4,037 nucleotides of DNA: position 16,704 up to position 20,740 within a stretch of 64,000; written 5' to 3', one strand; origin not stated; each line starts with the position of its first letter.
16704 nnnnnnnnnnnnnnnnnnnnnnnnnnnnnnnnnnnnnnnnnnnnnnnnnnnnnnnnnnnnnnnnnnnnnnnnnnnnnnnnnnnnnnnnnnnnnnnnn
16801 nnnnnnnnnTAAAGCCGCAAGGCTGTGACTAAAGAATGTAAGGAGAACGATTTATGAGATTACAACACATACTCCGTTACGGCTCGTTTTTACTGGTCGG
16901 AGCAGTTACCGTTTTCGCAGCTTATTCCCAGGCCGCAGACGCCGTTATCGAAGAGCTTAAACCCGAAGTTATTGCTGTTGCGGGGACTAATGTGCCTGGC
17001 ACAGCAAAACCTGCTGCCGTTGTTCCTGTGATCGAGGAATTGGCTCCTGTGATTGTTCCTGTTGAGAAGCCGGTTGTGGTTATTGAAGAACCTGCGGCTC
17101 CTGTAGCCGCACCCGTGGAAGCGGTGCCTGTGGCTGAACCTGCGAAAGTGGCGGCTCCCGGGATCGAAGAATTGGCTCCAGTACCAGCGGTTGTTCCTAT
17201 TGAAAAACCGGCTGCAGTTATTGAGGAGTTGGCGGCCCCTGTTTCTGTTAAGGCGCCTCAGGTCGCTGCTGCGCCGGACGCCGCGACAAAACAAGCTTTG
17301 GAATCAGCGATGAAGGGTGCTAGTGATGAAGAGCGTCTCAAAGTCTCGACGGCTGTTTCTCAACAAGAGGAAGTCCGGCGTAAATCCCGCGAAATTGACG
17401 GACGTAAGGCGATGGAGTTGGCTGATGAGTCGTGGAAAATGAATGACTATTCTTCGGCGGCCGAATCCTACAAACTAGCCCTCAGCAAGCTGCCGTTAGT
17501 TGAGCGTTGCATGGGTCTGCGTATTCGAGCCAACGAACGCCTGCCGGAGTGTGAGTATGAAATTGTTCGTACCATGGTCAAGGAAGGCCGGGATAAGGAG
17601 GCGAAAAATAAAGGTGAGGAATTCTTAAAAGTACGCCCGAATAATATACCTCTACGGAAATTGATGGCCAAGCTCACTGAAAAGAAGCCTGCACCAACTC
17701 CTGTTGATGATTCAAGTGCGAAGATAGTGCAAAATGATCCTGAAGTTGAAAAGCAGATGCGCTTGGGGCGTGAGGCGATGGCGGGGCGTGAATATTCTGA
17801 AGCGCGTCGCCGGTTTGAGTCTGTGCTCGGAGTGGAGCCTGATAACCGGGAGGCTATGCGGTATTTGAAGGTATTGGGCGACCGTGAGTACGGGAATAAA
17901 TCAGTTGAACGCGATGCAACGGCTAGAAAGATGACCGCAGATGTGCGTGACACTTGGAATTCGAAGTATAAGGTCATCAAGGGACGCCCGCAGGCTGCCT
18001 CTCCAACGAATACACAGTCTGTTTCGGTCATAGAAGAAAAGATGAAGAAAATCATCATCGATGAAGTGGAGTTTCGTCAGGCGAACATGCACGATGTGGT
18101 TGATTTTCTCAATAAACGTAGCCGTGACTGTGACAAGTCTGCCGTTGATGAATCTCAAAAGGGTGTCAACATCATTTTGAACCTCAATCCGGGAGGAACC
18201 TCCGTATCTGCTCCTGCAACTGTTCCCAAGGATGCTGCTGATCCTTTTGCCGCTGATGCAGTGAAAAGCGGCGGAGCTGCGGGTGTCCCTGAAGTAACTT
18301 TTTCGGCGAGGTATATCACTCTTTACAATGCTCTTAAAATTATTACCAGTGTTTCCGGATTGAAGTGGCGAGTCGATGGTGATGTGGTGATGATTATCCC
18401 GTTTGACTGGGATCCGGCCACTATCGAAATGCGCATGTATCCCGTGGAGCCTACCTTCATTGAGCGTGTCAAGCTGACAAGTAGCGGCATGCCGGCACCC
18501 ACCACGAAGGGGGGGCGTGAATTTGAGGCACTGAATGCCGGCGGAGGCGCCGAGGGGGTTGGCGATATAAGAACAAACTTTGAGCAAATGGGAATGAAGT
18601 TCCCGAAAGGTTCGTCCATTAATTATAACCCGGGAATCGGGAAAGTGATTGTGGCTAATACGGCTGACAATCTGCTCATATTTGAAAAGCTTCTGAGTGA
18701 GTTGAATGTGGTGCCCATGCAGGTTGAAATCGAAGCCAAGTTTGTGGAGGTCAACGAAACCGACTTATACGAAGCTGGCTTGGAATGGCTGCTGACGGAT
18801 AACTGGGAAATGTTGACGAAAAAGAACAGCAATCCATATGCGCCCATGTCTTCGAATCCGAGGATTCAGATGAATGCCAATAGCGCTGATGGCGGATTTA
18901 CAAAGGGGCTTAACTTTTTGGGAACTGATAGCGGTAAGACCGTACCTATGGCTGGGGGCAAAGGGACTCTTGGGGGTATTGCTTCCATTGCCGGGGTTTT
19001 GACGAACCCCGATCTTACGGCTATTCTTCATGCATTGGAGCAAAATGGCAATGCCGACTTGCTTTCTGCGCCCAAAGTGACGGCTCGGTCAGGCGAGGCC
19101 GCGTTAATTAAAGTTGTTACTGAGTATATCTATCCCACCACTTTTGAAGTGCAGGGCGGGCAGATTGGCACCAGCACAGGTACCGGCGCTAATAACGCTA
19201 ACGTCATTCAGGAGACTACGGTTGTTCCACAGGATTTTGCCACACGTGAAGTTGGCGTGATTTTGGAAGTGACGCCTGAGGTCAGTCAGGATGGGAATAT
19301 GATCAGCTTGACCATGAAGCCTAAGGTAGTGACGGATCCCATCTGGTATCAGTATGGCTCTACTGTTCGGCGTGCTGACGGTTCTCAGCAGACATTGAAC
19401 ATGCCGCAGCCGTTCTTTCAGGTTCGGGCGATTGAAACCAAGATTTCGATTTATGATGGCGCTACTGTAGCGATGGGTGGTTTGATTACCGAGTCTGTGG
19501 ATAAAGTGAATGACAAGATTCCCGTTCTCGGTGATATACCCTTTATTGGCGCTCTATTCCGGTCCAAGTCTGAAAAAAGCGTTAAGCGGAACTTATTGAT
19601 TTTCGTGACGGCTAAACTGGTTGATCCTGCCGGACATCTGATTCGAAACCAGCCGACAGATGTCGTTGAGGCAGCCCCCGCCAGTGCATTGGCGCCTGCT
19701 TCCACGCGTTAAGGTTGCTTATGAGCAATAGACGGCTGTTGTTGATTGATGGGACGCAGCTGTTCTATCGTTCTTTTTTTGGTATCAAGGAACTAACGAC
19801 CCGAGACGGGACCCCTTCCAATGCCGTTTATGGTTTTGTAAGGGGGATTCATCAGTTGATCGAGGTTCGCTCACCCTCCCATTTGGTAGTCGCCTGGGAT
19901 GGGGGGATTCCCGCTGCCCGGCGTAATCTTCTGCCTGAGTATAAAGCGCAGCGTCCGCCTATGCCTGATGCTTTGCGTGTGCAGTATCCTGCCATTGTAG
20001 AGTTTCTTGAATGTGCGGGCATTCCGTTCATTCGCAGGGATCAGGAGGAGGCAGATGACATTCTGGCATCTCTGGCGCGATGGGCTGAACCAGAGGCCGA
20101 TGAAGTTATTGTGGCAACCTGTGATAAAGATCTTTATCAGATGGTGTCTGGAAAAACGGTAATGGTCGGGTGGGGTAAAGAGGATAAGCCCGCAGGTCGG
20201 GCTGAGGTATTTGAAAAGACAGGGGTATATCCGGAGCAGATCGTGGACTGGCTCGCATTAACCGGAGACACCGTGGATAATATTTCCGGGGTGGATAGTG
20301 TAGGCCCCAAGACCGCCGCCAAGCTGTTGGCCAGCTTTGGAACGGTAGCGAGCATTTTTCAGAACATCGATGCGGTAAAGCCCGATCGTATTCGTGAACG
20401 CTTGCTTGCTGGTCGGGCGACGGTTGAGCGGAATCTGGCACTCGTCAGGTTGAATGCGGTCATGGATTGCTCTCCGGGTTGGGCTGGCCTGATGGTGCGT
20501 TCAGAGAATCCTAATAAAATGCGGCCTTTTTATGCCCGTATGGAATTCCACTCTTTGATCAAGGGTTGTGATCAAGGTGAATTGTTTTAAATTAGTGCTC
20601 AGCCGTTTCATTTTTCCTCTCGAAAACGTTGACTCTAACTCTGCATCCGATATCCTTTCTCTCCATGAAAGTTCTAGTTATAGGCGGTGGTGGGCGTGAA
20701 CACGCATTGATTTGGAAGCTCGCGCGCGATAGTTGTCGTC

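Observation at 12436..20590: Type IV pilus-like secretion cluster resembling the Akkermansia Amuc_1102 to Amuc_1098 locus, ending in a 5'-3' exonuclease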

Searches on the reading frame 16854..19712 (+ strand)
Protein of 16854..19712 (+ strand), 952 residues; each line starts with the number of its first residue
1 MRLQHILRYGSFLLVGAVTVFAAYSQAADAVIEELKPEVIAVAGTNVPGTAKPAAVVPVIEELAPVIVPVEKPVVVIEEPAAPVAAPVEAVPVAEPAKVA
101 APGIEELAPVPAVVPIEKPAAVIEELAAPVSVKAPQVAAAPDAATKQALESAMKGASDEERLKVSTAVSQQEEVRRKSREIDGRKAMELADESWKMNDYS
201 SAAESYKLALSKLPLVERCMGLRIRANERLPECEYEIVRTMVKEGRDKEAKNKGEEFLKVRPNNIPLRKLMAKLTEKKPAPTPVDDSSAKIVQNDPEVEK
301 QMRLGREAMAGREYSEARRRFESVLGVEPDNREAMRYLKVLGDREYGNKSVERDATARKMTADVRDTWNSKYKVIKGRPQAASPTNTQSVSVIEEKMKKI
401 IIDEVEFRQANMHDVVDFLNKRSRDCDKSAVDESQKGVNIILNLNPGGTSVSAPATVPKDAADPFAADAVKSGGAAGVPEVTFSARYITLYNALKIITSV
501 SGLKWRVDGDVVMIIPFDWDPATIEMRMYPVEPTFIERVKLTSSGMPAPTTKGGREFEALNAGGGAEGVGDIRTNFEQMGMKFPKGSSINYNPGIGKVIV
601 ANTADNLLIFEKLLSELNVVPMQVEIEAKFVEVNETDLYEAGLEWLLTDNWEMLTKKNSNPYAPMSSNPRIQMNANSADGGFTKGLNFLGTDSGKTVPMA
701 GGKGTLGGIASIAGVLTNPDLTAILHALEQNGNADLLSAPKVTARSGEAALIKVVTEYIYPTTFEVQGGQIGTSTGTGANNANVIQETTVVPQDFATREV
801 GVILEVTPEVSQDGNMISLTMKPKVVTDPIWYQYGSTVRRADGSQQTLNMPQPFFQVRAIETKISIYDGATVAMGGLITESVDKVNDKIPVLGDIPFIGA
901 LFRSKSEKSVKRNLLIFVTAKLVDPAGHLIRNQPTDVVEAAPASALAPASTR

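Call 3: search_protein_families(library=pfam, proteins=[window:16854-19712:+], max_evalue=0.1)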
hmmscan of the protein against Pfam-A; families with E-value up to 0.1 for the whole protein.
window:16854-19712:+ (952 aa): 5 families
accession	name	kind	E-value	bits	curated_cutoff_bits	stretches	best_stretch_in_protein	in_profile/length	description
PF00263.26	Secretin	-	5.6e-36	124.1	27.5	1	727-924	1-169/169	Bacterial type II and III secretion system protein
PF13432.12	TPR_16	-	4.8e-05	24.2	32.7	1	303-338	2-37/65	Tetratricopeptide repeat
PF13428.12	TPR_14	-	0.00016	22.5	23.5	0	302-338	5-41/44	Tetratricopeptide repeat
PF14853.12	Fis1_TPR_C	-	0.0012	19.4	25.3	1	312-336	15-39/53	Fis1 C-terminal tetratricopeptide repeat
PF07719.23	TPR_2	-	0.0028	18.1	27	0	188-214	6-32/34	Tetratricopeptide repeat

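Call 4: search_protein_families(library=ncbifam, proteins=[window:16854-19712:+], max_evalue=0.1)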
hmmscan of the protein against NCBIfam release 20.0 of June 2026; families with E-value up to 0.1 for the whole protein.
window:16854-19712:+ (952 aa): 10 families
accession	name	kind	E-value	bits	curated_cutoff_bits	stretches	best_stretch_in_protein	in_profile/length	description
NF042912.1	Amuc_1098_fam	equivalog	1.5e-130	436.7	750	1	156-931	18-804/805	Amuc_1098 family type IV pilus outer membrane protein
TIGR02517.1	type_II_gspD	equivalog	3.3e-46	158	351.35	1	582-924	296-591/600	type II secretion system secretin GspD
TIGR02519.1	pilus_MshL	equivalog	1.4e-40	139.2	250.2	1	592-922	4-289/290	pilus (MSHA type) biogenesis protein MshL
TIGR02515.1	IV_pilus_PilQ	subfamily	1.1e-36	126.8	284.35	1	483-923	40-427/428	type IV pilus secretin PilQ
TIGR02516.1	type_III_yscC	equivalog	3.5e-23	81.9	238.45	2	799-924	346-462/463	type III secretion system outer membrane ring subunit SctC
NF010083.0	PRK13568.1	equivalog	5e-23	81.5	554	2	725-923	256-417/419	DNA uptake porin HofQ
NF007851.2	PRK10560.1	exception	3.1e-18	65.8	598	2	798-924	298-410/412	DNA uptake porin HofQ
NF011873.0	PRK15346.1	equivalog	7.5e-17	61.2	524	2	841-916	409-489/499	EscC/YscC/HrcC family type III secretion system outer membrane ring protein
TIGR02917.1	PEP_TPR_lipo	equivalog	0.022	12.6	312.2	0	311-350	512-550/899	XrtA/PEP-CTERM system TPR-repeat protein PrsT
TIGR00540.1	TPR_hemY_coli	hypoth_equivalog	0.033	13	142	1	231-338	261-365/385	heme biosynthesis-associated TPR protein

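Call 66: search_solved_structures(query=window:16854-19709:+, max_evalue=0.0001)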
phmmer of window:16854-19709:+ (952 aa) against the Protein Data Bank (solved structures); distinct sequences matched with E-value up to 0.0001: 20.
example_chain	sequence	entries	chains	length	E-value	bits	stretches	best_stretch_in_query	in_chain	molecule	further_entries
6w6m_A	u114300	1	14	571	3.3e-18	68.6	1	490-923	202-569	Type IV pilus secretin PilQ family protein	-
6i1y_A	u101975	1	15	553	6e-17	64.4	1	590-923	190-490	General secretion pathway protein GspD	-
9k8v_A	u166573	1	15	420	2e-16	62.7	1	609-923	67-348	General secretion pathway protein D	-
5wq9_A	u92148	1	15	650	2.8e-16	62.2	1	609-923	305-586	Type II secretion system protein D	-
5wq8_A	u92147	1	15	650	6.1e-16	61.1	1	609-923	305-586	Type II secretion system protein D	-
6hcg_A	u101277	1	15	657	3.4e-15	58.6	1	598-923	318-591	Type II secretion system protein D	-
9x0w_A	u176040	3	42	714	7e-15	57.6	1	574-924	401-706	Fimbrial assembly protein PilQ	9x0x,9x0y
6ve2_A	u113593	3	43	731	7.4e-15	57.5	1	575-924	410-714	Fimbrial assembly protein PilQ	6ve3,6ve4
5zdh_A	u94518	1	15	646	1.2e-14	56.8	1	598-921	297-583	Type II secretion system protein D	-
5w68_A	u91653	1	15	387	1.2e-14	56.8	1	598-921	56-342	Putative type II secretion protein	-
4av2_A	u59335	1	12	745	8.5e-13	50.7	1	481-931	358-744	TYPE IV PILUS BIOGENESIS AND COMPETENCE PROTEIN PILQ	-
5wln_G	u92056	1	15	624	1.3e-12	50.1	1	704-926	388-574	Type II secretion system protein D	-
6i1x_A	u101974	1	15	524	3.4e-12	48.7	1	604-923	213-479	Type II secretion system protein D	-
9sh1_A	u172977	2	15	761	1.7e-11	46.4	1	481-924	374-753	Type IV pilus biogenesis and competence protein PilQ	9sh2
5wq7_A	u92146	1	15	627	3.7e-11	45.3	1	800-923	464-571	Putative type II secretion system protein D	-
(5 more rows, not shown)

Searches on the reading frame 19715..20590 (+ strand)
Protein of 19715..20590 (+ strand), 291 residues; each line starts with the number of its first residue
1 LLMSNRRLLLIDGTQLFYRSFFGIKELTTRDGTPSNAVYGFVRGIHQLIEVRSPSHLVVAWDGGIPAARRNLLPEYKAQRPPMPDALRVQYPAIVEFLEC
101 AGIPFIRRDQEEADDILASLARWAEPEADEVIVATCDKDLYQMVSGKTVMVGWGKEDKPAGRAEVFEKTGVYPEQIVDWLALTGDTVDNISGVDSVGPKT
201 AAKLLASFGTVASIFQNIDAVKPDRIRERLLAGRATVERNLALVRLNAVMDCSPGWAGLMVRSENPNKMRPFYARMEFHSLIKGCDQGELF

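Call 3: search_protein_families(library=pfam, proteins=[window:19715-20590:+], max_evalue=0.1)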
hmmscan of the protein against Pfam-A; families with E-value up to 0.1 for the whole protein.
window:19715-20590:+ (291 aa): 3 families
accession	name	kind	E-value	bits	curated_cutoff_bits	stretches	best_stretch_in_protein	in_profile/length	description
PF02739.22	5_3_exonuc_N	-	2.5e-45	154.6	34.3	1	7-170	1-164/164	5'-3' exonuclease, N-terminal resolvase-like domain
PF01367.25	5_3_exonuc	-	3.3e-22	79.2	40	1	171-256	1-86/97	5'-3' exonuclease, C-terminal SAM fold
PF14520.12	HHH_5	-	0.015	16.2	27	1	191-216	5-31/57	Helix-hairpin-helix domain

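Call 4: search_protein_families(library=ncbifam, proteins=[window:19715-20590:+], max_evalue=0.1)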
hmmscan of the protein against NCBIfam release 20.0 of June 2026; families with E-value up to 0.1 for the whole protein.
window:19715-20590:+ (291 aa): 7 families
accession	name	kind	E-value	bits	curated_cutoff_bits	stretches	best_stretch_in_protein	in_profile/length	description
NF004397.1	PRK05755.1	equivalog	1.5e-75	255.3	720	1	7-286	2-282/889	DNA polymerase I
TIGR00593.1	pola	equivalog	2.4e-69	234.7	600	1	8-283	1-280/890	DNA polymerase I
NF011547.0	PRK14976.1-4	equivalog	1.5e-51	175.4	305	1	6-283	2-286/291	5'-3' exonuclease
NF011545.0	PRK14976.1-2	equivalog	3.7e-43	147.8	434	1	4-227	5-228/287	5'-3' exonuclease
NF011546.0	PRK14976.1-3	equivalog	4e-41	141.2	347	1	5-232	2-237/297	5'-3' exonuclease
NF007017.0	PRK09482.1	equivalog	5e-38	131.1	261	1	7-247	4-240/257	flap endonuclease Xni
TIGR03674.1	fen_arch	equivalog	0.0016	17.6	351.95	1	164-228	214-278/338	flap endonuclease-1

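Call 67: search_solved_structures(query=window:19721-20587:+, max_evalue=1e-10)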
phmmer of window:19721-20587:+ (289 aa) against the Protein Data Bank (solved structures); distinct sequences matched with E-value up to 1e-10: 10.
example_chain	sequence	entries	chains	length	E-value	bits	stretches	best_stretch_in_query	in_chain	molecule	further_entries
1taq_A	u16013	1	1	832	1.2e-44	156.1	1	5-280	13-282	TAQ DNA POLYMERASE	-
1bgx_T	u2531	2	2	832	1.2e-44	156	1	5-280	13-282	TAQ DNA POLYMERASE | PROTEIN (TAQ POLYMERASE)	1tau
6vde_A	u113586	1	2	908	6.5e-37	130.7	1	5-243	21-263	DNA polymerase I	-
6c33_A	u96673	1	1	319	1.5e-25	93.4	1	6-214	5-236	5'-3' exonuclease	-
6c36_A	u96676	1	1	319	6e-25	91.4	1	6-214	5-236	5'-3' exonuclease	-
6c35_A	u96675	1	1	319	6.1e-25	91.4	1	6-214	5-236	5'-3' exonuclease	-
6c34_A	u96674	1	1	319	6.1e-25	91.4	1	6-214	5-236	5'-3' exonuclease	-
3zd8_A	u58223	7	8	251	2e-23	86.4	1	40-228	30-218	PROTEIN XNI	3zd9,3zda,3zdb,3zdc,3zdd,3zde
9l56_A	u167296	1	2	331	2.7e-22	82.7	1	67-244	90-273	5'-3' exonuclease family protein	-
9l55_A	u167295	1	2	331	2.6e-21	79.5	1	67-244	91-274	5'-3' exonuclease family protein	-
